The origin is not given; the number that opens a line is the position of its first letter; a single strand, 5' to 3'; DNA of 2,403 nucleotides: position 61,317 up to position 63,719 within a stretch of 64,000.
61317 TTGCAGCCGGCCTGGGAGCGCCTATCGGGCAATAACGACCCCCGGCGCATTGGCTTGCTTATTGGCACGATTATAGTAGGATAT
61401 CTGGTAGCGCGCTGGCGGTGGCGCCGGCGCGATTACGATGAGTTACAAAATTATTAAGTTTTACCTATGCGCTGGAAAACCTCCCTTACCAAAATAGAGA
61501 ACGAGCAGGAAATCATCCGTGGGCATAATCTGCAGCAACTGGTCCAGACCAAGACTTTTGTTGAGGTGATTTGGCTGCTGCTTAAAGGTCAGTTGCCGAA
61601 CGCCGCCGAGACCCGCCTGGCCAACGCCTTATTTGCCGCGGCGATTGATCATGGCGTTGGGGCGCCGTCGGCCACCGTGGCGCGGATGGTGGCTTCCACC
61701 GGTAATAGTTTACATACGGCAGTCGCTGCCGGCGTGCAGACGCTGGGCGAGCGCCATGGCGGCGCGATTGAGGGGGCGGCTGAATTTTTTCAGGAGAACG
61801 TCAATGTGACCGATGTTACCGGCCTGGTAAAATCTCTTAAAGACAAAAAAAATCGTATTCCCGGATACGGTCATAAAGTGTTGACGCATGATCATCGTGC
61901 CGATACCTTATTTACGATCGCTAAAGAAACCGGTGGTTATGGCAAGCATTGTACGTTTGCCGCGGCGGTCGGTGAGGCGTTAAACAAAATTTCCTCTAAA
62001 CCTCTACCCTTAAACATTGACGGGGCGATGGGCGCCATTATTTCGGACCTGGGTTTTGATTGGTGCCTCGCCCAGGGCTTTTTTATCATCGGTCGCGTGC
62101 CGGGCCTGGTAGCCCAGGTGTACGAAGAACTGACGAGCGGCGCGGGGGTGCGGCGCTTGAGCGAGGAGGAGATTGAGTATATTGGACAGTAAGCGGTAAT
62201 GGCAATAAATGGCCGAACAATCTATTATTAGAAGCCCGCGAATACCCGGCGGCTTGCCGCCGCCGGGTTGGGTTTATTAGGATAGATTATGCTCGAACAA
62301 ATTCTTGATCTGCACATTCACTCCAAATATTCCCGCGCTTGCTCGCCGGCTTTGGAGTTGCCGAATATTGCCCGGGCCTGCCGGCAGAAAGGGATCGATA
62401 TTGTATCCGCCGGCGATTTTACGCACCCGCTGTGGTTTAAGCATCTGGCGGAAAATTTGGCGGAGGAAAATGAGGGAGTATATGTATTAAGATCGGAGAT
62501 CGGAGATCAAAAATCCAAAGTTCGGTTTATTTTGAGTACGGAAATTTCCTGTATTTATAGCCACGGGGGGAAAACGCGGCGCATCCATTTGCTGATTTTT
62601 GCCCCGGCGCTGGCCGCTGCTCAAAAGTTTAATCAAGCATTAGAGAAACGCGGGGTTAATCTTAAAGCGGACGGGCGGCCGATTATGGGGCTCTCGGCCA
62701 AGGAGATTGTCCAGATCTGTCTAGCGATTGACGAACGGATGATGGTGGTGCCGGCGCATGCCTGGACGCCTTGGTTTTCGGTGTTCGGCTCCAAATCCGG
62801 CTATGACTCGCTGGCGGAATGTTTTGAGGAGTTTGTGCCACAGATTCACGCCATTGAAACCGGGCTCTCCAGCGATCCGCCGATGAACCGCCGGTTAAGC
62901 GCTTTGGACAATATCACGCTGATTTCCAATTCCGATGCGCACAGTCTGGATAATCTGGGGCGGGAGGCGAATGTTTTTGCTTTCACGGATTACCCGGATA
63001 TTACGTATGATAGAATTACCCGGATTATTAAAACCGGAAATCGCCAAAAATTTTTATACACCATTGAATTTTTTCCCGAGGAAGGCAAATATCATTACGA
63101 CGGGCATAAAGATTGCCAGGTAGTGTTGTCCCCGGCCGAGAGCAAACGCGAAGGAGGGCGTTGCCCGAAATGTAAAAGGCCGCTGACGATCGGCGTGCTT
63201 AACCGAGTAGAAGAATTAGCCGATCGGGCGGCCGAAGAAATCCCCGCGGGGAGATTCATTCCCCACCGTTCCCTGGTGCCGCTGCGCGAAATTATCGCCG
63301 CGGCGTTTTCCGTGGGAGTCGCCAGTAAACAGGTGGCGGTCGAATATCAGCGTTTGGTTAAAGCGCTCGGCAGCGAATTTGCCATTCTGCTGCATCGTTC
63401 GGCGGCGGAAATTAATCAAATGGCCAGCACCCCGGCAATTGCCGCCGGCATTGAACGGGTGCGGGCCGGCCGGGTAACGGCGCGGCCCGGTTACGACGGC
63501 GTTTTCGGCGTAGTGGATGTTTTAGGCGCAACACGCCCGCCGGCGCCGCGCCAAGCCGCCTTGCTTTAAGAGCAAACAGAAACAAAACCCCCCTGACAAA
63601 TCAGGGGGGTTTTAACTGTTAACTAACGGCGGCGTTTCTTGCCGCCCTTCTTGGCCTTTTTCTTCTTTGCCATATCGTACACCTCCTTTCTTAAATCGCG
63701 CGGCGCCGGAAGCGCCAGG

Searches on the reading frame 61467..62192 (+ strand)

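Call 88: search_protein_families(library=pfam, proteins=[window:61467-62192:+], max_evalue=0.00001)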
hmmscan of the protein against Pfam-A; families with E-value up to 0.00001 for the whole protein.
window:61467-62192:+ (241 aa): 1 family
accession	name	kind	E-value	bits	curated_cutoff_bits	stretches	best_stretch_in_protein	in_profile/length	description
PF00285.26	Citrate_synt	-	6.1e-42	144.4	27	2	48-226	166-352/357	Citrate synthase, C-terminal domain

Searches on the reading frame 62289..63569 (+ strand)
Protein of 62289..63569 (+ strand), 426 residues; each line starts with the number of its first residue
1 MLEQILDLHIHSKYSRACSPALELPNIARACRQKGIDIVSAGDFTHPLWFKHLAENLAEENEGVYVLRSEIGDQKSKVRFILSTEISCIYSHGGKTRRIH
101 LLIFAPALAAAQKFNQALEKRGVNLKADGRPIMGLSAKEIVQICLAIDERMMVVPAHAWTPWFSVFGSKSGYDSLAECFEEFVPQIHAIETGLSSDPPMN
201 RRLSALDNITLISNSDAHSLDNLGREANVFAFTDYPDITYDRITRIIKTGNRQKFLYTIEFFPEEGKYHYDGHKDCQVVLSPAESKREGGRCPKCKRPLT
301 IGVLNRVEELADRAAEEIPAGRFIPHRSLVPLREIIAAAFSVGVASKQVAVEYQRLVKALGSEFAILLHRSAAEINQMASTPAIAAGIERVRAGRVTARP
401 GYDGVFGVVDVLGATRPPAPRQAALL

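Call 24: find_encoding_contigs(protein=window:62289-63569:+, flank=10000, max_places=4)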
Protein window:62289-63569:+ (426 aa): 3 contigs read that carry it; 3 places shown.
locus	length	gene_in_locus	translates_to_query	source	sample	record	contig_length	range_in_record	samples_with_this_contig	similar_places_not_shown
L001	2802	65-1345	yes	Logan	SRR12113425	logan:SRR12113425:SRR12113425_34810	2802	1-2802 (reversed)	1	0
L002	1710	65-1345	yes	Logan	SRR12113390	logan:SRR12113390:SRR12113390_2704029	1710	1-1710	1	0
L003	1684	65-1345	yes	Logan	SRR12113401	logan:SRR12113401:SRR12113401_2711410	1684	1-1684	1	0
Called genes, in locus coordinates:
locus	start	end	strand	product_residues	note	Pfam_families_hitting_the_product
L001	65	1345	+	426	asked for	PF27218:MJ0043_C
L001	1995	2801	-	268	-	?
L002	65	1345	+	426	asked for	PF27218:MJ0043_C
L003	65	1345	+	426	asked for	PF27218:MJ0043_C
